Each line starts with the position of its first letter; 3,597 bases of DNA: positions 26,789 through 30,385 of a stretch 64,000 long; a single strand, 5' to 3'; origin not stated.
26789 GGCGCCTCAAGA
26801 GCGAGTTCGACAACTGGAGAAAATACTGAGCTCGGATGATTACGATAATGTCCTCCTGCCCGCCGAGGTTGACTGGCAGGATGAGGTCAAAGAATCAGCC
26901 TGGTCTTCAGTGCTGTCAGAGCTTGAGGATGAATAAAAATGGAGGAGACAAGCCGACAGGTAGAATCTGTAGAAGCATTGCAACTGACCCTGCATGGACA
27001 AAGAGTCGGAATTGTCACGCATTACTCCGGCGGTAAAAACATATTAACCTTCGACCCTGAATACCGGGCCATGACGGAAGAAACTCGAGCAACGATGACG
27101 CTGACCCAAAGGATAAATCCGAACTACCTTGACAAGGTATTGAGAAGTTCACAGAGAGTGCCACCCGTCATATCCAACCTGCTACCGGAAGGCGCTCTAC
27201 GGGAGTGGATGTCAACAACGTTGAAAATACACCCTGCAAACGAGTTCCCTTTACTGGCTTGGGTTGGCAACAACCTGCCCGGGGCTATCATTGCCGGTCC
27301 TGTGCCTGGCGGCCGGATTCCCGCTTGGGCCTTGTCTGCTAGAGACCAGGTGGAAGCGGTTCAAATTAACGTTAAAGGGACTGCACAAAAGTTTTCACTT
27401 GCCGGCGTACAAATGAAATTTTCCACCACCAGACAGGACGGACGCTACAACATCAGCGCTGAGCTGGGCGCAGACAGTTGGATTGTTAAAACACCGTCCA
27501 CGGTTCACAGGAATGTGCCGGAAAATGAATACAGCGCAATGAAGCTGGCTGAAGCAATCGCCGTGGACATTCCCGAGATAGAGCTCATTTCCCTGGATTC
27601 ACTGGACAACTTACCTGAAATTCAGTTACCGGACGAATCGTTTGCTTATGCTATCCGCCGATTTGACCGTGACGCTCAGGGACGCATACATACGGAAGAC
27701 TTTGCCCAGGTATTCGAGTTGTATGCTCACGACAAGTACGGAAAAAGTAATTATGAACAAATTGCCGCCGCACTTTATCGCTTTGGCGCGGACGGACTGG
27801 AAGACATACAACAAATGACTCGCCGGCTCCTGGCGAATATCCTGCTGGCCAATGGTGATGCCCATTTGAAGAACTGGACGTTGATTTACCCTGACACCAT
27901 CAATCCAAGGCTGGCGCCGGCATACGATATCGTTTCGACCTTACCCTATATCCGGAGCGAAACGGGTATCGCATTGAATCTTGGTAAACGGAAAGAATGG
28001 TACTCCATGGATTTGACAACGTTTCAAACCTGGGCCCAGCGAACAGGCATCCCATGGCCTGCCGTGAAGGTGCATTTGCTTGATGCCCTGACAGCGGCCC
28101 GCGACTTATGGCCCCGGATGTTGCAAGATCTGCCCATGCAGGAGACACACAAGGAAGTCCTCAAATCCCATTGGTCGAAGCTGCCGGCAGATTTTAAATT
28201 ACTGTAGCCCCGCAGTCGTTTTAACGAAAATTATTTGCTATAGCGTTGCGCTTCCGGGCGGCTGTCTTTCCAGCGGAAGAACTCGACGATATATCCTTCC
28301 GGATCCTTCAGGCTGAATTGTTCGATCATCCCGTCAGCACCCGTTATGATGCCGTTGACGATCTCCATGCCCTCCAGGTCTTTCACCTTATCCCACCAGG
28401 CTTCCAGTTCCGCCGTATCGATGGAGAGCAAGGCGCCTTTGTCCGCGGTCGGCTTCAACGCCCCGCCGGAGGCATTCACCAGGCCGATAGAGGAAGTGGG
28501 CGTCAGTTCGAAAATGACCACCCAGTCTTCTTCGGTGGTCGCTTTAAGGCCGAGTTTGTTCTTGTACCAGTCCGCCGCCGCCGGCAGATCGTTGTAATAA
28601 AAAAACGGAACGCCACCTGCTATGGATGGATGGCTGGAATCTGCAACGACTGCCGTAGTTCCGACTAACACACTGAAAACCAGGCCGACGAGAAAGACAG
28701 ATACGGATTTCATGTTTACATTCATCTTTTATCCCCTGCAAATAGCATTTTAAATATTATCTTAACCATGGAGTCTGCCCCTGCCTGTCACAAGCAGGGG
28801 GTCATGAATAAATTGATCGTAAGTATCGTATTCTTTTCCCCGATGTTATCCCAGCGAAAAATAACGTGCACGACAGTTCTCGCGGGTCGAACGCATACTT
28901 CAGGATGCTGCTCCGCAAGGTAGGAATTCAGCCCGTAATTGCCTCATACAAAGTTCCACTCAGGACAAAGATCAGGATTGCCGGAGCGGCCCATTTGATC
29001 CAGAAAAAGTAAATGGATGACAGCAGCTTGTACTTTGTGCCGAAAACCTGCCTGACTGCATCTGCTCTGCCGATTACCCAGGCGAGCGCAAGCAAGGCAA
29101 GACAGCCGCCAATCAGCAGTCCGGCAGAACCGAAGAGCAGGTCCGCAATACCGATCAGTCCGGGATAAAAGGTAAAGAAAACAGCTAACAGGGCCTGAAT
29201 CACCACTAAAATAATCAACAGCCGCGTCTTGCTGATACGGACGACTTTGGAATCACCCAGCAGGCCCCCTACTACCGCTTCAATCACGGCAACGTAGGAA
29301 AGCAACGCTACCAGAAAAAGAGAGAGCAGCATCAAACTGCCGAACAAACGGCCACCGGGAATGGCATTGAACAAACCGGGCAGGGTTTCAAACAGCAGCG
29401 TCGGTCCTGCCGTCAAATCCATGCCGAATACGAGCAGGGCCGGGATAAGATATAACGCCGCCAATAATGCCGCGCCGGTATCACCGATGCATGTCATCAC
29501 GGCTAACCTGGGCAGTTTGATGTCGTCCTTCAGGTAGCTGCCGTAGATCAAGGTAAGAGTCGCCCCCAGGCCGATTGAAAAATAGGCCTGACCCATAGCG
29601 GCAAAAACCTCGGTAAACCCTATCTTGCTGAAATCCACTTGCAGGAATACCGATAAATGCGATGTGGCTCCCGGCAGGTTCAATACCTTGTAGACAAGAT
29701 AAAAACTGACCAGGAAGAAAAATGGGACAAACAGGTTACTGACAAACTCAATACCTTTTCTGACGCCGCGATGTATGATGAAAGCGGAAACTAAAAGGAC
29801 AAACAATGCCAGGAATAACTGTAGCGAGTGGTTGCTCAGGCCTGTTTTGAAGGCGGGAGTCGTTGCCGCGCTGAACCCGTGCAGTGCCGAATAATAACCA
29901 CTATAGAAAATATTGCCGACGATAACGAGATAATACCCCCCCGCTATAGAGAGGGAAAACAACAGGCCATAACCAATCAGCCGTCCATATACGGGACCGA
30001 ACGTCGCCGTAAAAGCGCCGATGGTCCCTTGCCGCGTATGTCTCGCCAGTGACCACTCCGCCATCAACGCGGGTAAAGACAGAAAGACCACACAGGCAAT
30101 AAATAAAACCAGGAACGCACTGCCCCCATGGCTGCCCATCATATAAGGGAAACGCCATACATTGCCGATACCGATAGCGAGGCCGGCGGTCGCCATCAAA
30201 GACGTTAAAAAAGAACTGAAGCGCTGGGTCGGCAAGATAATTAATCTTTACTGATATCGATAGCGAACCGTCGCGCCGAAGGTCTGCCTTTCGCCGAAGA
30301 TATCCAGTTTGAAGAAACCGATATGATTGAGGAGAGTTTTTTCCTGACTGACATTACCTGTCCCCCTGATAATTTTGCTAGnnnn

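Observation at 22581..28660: A roughly 6-kb toxin-antitoxin island inserted next to a VOC gene, bounded by a diverged duplicate of that gene's 5' end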

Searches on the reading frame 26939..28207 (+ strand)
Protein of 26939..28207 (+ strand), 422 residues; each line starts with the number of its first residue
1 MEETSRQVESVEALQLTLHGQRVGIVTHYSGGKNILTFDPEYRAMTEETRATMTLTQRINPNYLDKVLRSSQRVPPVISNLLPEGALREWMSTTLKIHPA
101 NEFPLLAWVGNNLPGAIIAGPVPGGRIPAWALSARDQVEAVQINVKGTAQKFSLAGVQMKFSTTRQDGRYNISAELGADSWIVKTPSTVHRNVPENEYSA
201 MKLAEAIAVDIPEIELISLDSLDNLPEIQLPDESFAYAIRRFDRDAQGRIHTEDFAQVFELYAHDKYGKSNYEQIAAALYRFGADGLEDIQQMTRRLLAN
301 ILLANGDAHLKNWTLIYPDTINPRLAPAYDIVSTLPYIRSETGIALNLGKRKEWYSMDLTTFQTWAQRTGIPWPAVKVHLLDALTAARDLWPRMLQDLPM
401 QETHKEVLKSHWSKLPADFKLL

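Call 6: search_protein_families(library=pfam, proteins=[window:26939-28207:+], max_evalue=0.01)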
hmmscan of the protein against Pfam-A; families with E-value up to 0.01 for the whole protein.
window:26939-28207:+ (422 aa): 2 families
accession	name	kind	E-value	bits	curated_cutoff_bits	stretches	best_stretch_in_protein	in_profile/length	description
PF07804.18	HipA_C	-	1.1e-46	159.6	30.5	1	152-388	1-210/213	HipA-like C-terminal domain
PF13657.11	Couple_hipA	-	2.9e-15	57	22.5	1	15-117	2-96/99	HipA N-terminal domain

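Call 50: find_homologous_proteins(query=window:26939-28207:+, max_evalue=1e-30)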
Query window:26939-28207:+ (422 aa): 3686 proteins with E <= 1e-30 among 8000 candidates; the best 120 are listed.
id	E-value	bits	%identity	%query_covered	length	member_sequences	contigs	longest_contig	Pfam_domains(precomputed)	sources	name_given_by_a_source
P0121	1.2e-283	958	100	100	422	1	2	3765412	PF07804.19,PF13657.12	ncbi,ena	-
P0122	1.2e-266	902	93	100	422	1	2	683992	PF07804.19,PF13657.12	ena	-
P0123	9.3e-247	837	86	100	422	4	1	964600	PF07804.19,PF13657.12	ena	-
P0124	1.9e-245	832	86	100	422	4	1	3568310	PF07804.19,PF13657.12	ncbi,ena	-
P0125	8.3e-234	794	81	100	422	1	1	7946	PF07804.19,PF13657.12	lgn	-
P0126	1.3e-233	793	81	100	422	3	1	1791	PF07804.19,PF13657.12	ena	-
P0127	1.4e-232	790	79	100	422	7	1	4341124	PF07804.19,PF13657.12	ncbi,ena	-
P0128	2.3e-232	789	80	100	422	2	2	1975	PF07804.19,PF13657.12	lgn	-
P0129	3.7e-232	788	80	100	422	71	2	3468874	PF07804.19,PF13657.12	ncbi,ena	-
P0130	4.0e-232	788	80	100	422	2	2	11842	PF07804.19,PF13657.12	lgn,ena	-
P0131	8.6e-232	787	81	100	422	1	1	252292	PF07804.19,PF13657.12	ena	-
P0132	5.4e-231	785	80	100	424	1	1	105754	PF07804.19,PF13657.12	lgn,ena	-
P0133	6.7e-231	784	80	100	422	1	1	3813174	PF07804.19,PF13657.12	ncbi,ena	-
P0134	2.0e-230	783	80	100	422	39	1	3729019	PF07804.19,PF13657.12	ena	-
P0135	2.8e-230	782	80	100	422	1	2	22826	PF07804.19,PF13657.12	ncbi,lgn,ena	-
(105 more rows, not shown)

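Call 52: find_encoding_contigs(protein=P0122, flank=8000, max_places=3)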
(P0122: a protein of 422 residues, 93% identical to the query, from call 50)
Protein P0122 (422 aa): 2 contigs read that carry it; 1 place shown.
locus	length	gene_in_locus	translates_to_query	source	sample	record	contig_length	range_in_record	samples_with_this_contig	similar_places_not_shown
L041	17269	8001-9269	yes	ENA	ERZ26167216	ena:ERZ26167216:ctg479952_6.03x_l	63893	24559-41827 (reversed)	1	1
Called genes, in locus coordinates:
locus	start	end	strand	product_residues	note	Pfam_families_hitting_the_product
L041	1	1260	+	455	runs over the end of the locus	PF20695:UbiD_N, PF01977:UbiD, PF20696:UbiD_C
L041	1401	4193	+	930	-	PF20464:MmeI_N, PF20465:MmeI_hel, PF20473:MmeI_Mtase, PF20466:MmeI_TRD, PF20467:MmeI_C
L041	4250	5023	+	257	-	-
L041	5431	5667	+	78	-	PF16762:RHH_6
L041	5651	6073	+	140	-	PF13470:PIN_3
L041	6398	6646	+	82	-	-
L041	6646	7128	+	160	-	PF02661:Fic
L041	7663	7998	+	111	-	-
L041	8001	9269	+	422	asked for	PF13657:Couple_hipA, PF07804:HipA_C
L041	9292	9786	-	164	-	PF00903:Glyoxalase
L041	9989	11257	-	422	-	PF00209:SNF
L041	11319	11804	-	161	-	PF01042:Ribonuc_L-PSP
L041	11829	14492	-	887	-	PF07715:Plug, PF25183:OMP_b-brl_4 (faint), PF00593:TonB_dep_Rec_b-barrel, PF14905:OMP_b-brl_3 (faint)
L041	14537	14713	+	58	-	-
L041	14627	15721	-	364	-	PF04773:FecR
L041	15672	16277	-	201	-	PF04542:Sigma70_r2, PF08281:Sigma70_r4_2, PF04545:Sigma70_r4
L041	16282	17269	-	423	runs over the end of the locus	PF14535:AMP-binding_C_2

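Call 53: find_encoding_contigs(protein=P0124, flank=8000, max_places=3)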
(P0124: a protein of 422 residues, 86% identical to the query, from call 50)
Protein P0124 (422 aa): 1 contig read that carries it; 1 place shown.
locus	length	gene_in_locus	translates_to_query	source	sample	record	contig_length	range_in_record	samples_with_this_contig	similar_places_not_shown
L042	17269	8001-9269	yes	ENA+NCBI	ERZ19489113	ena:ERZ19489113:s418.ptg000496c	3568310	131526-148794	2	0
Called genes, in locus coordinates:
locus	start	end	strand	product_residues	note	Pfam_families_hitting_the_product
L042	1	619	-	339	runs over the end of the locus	PF00941:FAD_binding_5, PF03450:CO_deh_flav_C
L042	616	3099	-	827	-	PF01315:Ald_Xan_dh_C, PF02738:MoCoBD_1, PF20256:MoCoBD_2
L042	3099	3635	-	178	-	PF00111:Fer2, PF01799:Fer2_2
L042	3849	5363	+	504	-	PF01425:Amidase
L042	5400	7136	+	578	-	PF02730:AFOR_N, PF01314:AFOR_C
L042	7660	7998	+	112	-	PF01381:HTH_3 (weak)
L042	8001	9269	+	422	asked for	PF13657:Couple_hipA, PF07804:HipA_C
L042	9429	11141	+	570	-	PF00378:ECH_1, PF16113:ECH_2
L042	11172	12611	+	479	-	-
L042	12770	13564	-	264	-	PF05013:FGase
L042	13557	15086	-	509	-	PF00221:Lyase_aromatic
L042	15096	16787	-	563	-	PF17391:Urocanase_N, PF01175:Urocanase, PF17392:Urocanase_C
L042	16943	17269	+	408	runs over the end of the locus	PF01979:Amidohydro_1, PF07969:Amidohydro_3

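Call 54: find_encoding_contigs(protein=P0129, flank=8000, max_places=3)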
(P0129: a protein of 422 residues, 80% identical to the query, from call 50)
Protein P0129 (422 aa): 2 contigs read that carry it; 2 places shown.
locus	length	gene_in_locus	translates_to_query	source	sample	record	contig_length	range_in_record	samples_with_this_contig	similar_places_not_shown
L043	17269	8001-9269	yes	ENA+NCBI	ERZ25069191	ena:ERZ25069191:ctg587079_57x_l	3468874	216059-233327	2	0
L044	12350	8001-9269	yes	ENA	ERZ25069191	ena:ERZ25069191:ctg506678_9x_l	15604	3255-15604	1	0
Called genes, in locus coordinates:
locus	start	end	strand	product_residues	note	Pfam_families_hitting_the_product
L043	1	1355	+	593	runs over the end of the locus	PF01590:GAF, PF13185:GAF_2, PF00989:PAS (weak), PF13426:PAS_9 (faint), PF00512:HisKA, PF02518:HATPase_c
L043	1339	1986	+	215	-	PF00072:Response_reg, PF00486:Trans_reg_C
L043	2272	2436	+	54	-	PF01070:FMN_dh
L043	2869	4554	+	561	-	PF07715:Plug, PF00593:TonB_dep_Rec_b-barrel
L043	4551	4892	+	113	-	PF00593:TonB_dep_Rec_b-barrel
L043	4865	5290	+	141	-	PF00593:TonB_dep_Rec_b-barrel (weak)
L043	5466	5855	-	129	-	PF12844:HTH_19, PF01381:HTH_3, PF13443:HTH_26, PF13560:HTH_31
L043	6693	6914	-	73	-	-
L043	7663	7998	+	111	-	PF01381:HTH_3 (weak)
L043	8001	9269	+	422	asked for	PF13657:Couple_hipA, PF07804:HipA_C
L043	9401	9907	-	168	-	PF00866:Ring_hydroxyl_B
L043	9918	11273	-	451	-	PF00355:Rieske, PF00848:Ring_hydroxyl_A (weak)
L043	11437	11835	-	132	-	PF01196:Ribosomal_L17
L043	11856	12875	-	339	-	PF01193:RNA_pol_L, PF13656:RNA_pol_L_2 (faint), PF01000:RNA_pol_A_bac, PF03118:RNA_pol_A_CTD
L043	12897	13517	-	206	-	PF00163:Ribosomal_S4, PF01479:S4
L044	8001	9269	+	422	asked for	PF13657:Couple_hipA, PF07804:HipA_C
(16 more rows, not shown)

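Call 63: search_protein_families(library=ncbifam, proteins=[window:26939-28207:+], max_evalue=0.01)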
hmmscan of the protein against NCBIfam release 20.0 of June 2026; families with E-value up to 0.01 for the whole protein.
window:26939-28207:+ (422 aa): 2 families
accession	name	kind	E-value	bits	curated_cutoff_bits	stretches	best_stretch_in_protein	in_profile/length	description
TIGR03071.1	couple_hipA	domain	7.7e-12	45.2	27.8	1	14-117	2-98/101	HipA N-terminal domain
NF007297.0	PRK09775.1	equivalog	2.4e-06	26.5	401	1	238-333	278-371/446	type II toxin-antitoxin system HipA family toxin YjjJ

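Call 71: find_encoding_contigs(protein=P0123, flank=9000, max_places=3)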
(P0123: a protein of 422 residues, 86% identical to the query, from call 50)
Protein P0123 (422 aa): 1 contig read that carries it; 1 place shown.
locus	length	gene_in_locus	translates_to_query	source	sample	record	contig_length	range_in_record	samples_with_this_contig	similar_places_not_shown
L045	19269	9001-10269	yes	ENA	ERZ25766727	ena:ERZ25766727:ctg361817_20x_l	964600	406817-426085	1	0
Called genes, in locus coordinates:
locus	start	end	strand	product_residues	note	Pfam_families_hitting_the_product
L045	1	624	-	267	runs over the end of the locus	PF01557:FAA_hydrolase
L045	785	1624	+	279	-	PF03976:PPK2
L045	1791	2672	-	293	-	PF00696:AA_kinase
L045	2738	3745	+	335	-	PF03781:FGE-sulfatase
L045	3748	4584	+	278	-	PF01557:FAA_hydrolase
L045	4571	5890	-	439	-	PF00083:Sugar_tr, PF07690:MFS_1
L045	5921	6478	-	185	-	PF00578:AhpC-TSA, PF08534:Redoxin, PF13905:Thioredoxin_8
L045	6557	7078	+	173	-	PF25087:GMPPB_C (faint), PF25084:LbH_EIF2B (weak), PF00132:Hexapep (weak)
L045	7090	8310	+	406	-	PF20695:UbiD_N, PF01977:UbiD, PF20696:UbiD_C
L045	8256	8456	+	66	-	-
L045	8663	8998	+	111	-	PF13560:HTH_31 (faint)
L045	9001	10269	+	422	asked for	PF13657:Couple_hipA, PF07804:HipA_C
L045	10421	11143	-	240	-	PF01979:Amidohydro_1, PF07969:Amidohydro_3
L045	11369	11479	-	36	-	-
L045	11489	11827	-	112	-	PF02452:PemK_toxin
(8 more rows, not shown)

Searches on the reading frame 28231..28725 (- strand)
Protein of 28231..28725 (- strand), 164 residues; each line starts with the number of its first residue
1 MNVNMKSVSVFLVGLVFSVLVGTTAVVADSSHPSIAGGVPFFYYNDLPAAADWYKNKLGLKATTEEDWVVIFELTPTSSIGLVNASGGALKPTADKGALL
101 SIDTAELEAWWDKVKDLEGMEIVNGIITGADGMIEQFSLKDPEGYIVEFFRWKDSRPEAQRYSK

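Call 6: search_protein_families(library=pfam, proteins=[window:28231-28725:-], max_evalue=0.01)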
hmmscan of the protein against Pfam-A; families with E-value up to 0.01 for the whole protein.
window:28231-28725:- (164 aa): 1 family
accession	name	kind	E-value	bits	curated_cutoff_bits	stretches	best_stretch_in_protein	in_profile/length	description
PF00903.31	Glyoxalase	-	5.8e-11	43.3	20.6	1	43-149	8-121/121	Glyoxalase/Bleomycin resistance protein/Dioxygenase superfamily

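Call 11: find_encoding_contigs(protein=window:28231-28725:-, flank=10000, max_places=10)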
Protein window:28231-28725:- (164 aa): 2 contigs read that carry it; 1 place shown.
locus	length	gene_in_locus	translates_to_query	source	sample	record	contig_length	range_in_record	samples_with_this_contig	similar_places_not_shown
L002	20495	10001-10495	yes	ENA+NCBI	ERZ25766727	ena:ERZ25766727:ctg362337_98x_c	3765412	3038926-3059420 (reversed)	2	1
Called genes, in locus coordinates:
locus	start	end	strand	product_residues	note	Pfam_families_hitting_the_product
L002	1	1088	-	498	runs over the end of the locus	PF01425:Amidase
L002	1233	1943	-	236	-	-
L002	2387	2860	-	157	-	PF01047:MarR, PF12802:MarR_2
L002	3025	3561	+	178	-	PF00111:Fer2 (weak), PF01799:Fer2_2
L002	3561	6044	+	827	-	PF01315:Ald_Xan_dh_C, PF02738:MoCoBD_1, PF20256:MoCoBD_2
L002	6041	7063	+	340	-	PF00941:FAD_binding_5, PF03450:CO_deh_flav_C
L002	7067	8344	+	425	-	PF14535:AMP-binding_C_2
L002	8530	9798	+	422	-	PF00209:SNF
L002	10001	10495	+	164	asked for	PF00903:Glyoxalase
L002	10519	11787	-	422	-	PF13657:Couple_hipA, PF07804:HipA_C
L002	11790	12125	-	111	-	-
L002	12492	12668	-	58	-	-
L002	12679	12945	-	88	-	PF22513:FitA-like_RHH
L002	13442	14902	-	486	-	PF02810:SEC-C, PF09722:Xre_MbcA_ParS_C (weak)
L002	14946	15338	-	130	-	PF02661:Fic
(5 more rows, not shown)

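Call 63: search_protein_families(library=ncbifam, proteins=[window:28231-28725:-], max_evalue=0.01)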
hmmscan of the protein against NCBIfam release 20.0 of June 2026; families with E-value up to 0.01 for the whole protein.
window:28231-28725:- (164 aa): 0 families

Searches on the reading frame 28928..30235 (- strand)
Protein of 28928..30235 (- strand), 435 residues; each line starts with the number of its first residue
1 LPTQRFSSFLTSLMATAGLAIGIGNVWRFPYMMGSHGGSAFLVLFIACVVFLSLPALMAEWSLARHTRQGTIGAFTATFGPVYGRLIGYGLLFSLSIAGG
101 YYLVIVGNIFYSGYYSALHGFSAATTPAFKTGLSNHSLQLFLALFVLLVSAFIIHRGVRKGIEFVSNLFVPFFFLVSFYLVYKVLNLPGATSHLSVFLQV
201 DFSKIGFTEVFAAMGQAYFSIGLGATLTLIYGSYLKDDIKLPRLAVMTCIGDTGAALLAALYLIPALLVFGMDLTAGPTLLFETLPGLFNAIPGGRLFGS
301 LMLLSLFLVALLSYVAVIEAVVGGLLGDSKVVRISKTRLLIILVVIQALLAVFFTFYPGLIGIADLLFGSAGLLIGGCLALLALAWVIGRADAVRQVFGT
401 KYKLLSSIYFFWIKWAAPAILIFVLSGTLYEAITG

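Call 6: search_protein_families(library=pfam, proteins=[window:28928-30235:-], max_evalue=0.01)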
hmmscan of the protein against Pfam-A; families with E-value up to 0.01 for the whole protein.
window:28928-30235:- (435 aa): 1 family
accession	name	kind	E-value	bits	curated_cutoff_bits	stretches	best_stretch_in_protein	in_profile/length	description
PF00209.24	SNF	-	4.1e-32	112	27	2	135-429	177-481/524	Sodium:neurotransmitter symporter family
